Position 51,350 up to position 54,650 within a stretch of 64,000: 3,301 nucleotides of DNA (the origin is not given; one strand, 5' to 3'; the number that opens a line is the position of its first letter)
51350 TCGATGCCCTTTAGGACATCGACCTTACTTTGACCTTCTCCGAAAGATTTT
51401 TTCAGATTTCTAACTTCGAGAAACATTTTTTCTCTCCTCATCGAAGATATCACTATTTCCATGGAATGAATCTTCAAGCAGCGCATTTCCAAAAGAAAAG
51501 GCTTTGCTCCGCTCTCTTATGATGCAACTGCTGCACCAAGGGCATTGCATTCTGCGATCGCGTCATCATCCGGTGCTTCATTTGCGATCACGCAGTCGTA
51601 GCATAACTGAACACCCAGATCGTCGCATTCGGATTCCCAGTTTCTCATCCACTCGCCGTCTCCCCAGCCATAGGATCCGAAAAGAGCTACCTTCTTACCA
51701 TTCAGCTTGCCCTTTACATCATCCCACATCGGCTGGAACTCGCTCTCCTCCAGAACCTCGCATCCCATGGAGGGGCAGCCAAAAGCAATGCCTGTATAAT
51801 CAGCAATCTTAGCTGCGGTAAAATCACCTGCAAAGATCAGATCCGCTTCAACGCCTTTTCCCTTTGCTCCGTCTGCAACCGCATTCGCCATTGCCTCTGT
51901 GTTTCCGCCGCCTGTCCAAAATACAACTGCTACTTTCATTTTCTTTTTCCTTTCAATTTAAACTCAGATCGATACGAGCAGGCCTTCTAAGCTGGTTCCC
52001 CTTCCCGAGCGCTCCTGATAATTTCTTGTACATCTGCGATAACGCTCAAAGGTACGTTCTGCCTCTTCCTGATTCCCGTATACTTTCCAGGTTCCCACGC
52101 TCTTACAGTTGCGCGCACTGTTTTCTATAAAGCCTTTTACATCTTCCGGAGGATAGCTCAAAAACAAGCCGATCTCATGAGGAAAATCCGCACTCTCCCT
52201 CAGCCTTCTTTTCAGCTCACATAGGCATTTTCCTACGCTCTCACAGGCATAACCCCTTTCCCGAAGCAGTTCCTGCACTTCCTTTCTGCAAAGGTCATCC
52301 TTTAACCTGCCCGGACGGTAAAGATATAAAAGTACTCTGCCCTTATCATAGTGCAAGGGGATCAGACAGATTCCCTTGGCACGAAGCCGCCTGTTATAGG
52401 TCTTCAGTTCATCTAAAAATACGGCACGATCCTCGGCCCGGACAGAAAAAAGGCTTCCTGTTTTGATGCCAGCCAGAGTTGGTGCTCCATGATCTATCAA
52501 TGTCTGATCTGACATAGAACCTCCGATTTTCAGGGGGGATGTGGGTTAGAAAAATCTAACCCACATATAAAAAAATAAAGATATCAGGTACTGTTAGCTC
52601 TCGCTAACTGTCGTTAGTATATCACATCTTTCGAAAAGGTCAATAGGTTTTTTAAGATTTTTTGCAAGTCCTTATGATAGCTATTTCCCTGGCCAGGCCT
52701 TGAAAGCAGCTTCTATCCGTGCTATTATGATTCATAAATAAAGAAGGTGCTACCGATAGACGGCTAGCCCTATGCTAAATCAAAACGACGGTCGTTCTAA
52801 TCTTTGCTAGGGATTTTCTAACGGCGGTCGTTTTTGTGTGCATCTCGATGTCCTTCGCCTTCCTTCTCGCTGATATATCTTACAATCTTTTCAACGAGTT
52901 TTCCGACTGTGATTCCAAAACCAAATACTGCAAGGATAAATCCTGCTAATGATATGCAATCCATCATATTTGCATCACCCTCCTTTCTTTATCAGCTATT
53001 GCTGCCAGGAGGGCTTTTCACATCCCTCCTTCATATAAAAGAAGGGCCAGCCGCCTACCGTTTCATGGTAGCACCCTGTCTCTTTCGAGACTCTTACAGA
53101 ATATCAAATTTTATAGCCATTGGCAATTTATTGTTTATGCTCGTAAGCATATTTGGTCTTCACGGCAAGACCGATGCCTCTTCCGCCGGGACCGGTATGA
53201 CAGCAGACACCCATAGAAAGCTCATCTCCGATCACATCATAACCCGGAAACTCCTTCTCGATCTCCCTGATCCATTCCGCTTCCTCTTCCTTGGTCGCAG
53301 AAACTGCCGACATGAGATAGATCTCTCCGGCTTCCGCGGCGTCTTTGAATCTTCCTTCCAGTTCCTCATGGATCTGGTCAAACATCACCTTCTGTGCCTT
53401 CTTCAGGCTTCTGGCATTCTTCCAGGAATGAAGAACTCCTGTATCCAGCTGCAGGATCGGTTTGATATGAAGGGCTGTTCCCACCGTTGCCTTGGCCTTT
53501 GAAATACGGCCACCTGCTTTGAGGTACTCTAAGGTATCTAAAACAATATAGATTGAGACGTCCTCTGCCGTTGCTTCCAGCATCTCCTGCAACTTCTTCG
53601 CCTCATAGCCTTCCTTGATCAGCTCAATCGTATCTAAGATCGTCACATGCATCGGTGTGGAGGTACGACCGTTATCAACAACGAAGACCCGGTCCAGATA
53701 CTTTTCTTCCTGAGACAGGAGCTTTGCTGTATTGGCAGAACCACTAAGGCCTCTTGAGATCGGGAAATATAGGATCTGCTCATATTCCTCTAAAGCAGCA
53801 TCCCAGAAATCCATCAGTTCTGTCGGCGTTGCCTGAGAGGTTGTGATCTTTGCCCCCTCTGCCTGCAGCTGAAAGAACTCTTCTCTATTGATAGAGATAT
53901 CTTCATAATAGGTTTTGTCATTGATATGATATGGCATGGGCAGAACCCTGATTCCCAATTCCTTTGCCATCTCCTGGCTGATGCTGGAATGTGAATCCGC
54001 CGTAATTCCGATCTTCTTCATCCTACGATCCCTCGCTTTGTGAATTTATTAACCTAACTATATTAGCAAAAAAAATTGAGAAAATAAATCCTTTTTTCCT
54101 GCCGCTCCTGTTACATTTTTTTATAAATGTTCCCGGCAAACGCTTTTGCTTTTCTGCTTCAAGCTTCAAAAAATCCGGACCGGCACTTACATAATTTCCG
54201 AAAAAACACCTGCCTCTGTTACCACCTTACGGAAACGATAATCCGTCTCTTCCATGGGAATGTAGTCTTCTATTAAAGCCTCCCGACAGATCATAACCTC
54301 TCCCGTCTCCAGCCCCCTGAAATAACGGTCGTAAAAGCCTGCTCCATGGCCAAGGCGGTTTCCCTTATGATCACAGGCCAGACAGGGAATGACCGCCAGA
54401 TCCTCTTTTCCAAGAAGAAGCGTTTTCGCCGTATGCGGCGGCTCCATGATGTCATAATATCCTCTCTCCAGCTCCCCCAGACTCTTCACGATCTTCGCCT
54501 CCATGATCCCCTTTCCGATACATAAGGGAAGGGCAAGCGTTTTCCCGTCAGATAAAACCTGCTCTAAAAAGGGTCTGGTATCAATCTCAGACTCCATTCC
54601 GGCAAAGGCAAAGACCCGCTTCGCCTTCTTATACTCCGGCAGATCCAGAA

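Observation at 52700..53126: Unannotated 49-codon hydrophobic peptide with antisense promoter, SD/anti-SD leader and 5'-3' complementary flanks: candidate type I toxin-antitoxin locus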

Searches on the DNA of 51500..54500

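Call 3: search_rna_families(source=window, start=51500, end=54500, threshold=evalue, max_evalue=5, show_alignments=3)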
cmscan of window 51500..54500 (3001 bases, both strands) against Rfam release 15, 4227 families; matches with E-value up to 5: 4.
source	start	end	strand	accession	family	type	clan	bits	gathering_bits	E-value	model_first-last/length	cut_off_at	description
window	51792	51816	-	RF01107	SBRMV1_UPD-PKf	Cis-reg;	-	19.2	39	2.9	1-27/27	no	Pseudoknot of upstream pseudoknot domain (UPD) of the 3'UTR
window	51845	51879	-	RF01337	CRISPR-DR24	Gene; CRISPR;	-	18.7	35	3.8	1-30/30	no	CRISPR RNA direct repeat element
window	54129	54199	-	RF02248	Six3os1_3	Gene; lncRNA;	-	16.9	40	0.29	1-75/75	no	Six3os1 conserved region 3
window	53923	53997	-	RF01880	Xist_exon1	Gene; lncRNA;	-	12.9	50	3.2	1-85/85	no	X-chromosome inactivation gene exon 1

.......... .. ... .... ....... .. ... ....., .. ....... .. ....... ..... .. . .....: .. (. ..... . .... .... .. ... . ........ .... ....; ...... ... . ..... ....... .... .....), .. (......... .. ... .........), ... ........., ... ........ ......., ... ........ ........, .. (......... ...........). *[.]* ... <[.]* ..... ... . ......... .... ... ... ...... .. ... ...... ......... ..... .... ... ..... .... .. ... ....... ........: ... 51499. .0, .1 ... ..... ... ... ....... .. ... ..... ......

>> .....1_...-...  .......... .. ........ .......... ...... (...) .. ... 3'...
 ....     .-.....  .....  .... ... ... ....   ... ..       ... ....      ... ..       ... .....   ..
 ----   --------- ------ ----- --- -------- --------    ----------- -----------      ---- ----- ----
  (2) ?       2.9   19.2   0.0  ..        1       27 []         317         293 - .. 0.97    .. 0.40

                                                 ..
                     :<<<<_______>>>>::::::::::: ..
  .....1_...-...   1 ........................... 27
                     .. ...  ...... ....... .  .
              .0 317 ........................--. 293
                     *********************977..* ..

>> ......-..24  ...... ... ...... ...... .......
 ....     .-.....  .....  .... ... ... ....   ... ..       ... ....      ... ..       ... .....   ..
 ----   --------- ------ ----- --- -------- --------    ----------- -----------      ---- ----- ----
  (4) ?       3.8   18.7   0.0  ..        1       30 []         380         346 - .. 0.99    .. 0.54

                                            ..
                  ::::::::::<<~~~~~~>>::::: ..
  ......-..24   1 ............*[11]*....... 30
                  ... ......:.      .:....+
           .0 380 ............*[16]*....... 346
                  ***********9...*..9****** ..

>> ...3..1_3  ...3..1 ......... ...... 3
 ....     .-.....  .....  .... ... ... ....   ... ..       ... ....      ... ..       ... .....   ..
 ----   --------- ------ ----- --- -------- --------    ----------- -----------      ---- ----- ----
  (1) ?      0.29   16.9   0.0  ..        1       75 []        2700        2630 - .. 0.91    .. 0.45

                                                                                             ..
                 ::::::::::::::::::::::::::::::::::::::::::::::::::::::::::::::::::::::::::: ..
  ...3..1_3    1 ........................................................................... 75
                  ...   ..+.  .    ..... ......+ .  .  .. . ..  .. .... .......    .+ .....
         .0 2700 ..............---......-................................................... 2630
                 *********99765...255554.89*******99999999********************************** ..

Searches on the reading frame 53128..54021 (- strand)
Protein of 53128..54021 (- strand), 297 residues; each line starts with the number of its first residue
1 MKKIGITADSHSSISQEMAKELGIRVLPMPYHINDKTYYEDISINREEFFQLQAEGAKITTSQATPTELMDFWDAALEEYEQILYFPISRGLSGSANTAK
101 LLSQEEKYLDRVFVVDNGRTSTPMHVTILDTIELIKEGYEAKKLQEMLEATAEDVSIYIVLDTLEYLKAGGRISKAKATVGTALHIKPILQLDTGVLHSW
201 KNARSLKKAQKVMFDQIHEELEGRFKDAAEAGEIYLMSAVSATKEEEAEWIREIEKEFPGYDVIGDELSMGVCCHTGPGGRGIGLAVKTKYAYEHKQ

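Call 6: search_protein_families(library=pfam, proteins=[window:53128-54021:-], max_evalue=10)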
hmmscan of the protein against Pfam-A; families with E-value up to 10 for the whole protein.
window:53128-54021:- (297 aa): 1 family
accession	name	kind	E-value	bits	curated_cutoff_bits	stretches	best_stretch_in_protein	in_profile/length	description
PF02645.21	DegV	-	4.6e-59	200.5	27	1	3-286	1-278/280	Uncharacterised protein, DegV family COG1307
